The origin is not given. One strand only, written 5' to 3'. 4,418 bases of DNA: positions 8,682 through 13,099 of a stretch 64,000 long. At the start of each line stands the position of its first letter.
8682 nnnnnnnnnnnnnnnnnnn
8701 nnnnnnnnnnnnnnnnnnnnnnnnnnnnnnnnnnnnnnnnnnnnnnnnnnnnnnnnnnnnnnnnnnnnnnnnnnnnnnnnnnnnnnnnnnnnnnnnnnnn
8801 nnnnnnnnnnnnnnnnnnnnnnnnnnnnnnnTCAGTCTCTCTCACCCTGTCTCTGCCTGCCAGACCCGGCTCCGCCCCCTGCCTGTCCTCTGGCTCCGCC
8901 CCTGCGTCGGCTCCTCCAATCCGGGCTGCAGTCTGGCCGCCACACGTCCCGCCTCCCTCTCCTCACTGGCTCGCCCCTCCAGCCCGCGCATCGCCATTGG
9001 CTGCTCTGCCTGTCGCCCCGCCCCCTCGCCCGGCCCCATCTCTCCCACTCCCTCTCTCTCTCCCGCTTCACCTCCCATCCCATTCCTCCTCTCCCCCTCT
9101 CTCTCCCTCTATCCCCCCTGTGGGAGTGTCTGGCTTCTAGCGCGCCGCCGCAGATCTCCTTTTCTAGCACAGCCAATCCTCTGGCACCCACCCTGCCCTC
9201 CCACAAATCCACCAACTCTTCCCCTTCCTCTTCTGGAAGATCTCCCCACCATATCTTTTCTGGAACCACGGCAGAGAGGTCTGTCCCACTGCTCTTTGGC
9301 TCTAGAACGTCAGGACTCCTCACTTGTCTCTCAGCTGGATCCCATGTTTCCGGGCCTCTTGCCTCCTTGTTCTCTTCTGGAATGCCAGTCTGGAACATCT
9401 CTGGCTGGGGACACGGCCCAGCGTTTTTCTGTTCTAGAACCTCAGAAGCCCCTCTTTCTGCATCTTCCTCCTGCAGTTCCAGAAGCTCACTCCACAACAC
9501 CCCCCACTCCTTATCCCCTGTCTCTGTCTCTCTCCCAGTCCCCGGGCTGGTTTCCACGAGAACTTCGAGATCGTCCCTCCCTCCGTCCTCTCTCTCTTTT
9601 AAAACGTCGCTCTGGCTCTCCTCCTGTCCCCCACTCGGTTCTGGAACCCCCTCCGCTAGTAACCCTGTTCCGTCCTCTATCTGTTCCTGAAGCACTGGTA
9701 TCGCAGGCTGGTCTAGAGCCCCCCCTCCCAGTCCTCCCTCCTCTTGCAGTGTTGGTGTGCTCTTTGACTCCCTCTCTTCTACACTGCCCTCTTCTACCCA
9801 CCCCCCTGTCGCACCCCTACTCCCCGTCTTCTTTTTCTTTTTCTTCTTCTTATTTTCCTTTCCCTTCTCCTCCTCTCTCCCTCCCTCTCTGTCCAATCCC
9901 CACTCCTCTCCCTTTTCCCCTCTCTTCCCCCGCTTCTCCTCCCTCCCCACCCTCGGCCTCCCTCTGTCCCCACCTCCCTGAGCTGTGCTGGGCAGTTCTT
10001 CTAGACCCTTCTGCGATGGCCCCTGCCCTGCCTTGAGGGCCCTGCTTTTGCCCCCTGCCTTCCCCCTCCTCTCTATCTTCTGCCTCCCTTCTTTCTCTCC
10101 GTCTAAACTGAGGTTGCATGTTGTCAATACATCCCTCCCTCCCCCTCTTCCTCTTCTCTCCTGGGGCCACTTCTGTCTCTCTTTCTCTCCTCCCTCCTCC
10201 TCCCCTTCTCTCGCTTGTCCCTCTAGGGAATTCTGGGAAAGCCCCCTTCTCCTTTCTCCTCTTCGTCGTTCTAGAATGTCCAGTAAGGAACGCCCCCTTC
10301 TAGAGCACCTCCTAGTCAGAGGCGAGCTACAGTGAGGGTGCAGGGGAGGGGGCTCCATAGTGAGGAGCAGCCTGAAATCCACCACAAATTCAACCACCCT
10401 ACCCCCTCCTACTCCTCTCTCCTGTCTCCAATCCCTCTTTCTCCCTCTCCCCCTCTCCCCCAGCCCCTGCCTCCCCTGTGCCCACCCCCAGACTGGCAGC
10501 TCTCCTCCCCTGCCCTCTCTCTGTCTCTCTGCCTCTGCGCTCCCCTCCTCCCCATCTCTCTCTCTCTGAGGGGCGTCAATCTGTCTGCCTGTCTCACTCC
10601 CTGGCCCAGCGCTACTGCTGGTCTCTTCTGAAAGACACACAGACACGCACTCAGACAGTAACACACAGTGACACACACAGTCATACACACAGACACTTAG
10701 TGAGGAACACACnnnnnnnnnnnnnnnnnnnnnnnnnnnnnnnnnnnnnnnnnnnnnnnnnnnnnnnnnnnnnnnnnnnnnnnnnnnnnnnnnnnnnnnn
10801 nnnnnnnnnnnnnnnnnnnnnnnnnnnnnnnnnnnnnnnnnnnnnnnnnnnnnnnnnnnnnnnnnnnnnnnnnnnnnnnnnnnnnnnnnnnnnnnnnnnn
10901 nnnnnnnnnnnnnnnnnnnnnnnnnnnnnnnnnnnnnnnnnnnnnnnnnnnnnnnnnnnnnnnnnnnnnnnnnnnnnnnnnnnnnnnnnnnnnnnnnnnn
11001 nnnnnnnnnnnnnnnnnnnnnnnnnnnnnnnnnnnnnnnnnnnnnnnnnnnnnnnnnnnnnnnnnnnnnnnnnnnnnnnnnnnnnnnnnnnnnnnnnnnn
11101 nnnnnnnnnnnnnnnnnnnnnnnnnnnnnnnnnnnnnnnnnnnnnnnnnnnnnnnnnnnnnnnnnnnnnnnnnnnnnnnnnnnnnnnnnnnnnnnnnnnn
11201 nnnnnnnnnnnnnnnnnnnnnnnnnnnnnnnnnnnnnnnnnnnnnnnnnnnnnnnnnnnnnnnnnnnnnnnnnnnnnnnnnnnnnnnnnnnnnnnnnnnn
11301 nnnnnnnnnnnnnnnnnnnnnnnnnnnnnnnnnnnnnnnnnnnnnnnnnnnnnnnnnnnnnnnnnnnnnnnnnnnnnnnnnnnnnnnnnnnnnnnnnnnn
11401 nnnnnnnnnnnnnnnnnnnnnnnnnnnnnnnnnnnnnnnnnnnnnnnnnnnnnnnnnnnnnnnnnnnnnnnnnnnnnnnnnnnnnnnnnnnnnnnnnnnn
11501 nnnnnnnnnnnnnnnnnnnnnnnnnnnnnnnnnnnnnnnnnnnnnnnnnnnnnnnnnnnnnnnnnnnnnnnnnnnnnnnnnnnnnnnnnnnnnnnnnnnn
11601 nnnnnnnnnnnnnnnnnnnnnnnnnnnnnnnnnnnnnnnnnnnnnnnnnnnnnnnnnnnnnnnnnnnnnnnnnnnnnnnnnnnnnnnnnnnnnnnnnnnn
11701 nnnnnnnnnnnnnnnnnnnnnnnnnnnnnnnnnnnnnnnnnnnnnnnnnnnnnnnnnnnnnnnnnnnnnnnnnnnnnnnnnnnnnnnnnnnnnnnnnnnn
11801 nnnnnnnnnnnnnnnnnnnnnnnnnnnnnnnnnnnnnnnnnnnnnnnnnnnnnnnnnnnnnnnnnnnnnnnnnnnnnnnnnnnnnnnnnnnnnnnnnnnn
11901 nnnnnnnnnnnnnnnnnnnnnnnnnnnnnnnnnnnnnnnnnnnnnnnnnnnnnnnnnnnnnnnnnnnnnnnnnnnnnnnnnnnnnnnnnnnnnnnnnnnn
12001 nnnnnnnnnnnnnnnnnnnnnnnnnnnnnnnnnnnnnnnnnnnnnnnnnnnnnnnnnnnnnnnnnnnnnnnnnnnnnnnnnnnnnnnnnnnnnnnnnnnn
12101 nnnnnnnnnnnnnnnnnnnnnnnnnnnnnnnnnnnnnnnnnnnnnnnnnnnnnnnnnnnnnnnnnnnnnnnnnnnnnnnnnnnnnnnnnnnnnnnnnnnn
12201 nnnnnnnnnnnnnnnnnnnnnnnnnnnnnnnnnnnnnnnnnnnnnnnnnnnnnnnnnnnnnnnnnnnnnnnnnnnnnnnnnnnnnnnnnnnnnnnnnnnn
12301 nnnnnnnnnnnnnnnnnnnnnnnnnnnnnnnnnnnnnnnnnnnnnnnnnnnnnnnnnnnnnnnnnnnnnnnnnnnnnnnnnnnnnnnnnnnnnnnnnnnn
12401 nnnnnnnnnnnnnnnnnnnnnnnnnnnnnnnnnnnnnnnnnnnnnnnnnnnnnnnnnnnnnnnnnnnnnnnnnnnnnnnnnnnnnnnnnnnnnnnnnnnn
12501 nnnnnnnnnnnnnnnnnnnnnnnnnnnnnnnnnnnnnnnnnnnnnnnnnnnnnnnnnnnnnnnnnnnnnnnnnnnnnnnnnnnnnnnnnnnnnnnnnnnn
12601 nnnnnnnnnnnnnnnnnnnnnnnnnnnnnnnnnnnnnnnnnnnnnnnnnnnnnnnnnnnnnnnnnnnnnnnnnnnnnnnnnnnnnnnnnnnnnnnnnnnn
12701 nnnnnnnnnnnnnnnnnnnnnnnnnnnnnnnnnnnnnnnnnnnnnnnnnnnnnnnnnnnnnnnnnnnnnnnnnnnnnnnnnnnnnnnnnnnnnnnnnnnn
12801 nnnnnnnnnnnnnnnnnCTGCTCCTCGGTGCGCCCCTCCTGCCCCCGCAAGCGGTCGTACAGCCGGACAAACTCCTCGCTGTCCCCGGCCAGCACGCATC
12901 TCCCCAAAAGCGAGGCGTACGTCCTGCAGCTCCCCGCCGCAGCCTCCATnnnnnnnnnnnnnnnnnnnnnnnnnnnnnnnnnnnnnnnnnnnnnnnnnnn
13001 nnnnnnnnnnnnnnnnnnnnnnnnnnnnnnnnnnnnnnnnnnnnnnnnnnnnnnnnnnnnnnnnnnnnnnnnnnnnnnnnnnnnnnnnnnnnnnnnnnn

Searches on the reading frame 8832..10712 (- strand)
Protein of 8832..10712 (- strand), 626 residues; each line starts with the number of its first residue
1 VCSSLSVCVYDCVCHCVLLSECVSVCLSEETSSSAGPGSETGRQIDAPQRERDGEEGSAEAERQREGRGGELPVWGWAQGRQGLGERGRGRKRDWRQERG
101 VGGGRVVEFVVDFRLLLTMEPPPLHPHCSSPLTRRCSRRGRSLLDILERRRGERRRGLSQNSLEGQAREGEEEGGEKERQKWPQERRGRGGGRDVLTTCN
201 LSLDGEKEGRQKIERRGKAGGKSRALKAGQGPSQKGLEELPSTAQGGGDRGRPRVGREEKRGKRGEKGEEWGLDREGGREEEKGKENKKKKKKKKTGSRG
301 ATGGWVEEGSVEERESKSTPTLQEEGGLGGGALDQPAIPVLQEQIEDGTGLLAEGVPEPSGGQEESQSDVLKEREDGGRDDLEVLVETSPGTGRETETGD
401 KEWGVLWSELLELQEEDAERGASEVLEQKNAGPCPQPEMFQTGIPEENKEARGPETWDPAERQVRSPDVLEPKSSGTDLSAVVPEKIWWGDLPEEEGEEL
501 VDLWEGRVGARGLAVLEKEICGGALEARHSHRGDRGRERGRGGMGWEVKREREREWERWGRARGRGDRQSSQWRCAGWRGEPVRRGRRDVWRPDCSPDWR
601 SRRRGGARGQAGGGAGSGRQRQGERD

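Call 8: search_protein_families(library=pfam, proteins=[window:8832-10712:-], max_evalue=1)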
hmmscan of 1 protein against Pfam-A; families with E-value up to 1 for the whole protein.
window:8832-10712:- (626 aa): 0 families

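Call 33: search_protein_representatives(protein=window:8835-10358:-)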
Query: 508 residues. Proteins with E-value up to 0.001 (for the whole library): 0; up to 1e-10: 0; up to 1e-30: 0. The best 0 are listed.

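Call 54: find_encoding_contigs(protein=window:8832-10358:-, flank=5000, max_places=4)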
Protein window:8832-10358:- (508 aa): no gene with exactly this product is on record in the collection.

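Call 55: find_encoding_contigs(protein=window:8832-10712:-, flank=5000, max_places=4)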
Protein window:8832-10712:- (626 aa): no gene with exactly this product is on record in the collection.

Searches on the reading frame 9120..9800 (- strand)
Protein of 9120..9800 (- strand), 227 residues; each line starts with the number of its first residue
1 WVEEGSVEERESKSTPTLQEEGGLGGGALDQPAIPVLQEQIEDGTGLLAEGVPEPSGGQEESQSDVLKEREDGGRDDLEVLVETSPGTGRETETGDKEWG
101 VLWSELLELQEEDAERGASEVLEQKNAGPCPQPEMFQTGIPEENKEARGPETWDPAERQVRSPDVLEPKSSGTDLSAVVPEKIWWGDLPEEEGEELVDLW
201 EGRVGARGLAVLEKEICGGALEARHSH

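Call 9: find_homologous_proteins(query=window:9120-9800:-, max_evalue=0.001)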
Query window:9120-9800:-: 813 candidates shared short words with the query, none scored E <= 0.001.

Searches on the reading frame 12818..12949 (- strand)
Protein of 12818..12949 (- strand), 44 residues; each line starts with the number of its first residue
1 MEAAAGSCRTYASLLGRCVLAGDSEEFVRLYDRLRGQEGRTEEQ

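Call 43: search_solved_structures(query=window:12818-12949:-, max_evalue=10)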
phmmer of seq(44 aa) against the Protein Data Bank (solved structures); distinct sequences matched with E-value up to 10: 9.
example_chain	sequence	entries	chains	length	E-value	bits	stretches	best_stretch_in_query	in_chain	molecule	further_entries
6een_C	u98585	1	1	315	4.9e-09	38.6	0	8-36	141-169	Designer Pentatricopeptide Protein dPPR10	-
6een_D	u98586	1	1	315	8.6e-09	37.9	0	7-36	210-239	Designer Pentatricopeptide Protein dPPR10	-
6een_A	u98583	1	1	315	2.3e-08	36.6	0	9-36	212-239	Designer Pentatricopeptide Protein dPPR10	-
6een_B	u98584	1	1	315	1.6e-06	30.9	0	9-36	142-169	Designer Pentatricopeptide Protein dPPR10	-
4wn4_A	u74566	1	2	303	2e-05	27.5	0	7-35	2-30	Pentatricopeptide repeat protein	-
4pjq_A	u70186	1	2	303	8.5e-05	25.7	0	7-35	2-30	Pentatricopeptide repeat protein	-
4pjr_A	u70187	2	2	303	0.00041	23.6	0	9-35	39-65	Pentatricopeptide repeat protein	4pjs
4ozs_A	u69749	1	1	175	0.0015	21.9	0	9-36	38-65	Alpha solenoid protein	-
5nnz_B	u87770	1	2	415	0.45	14.3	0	15-41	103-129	Dynein assembly factor with WDR repeat domains 1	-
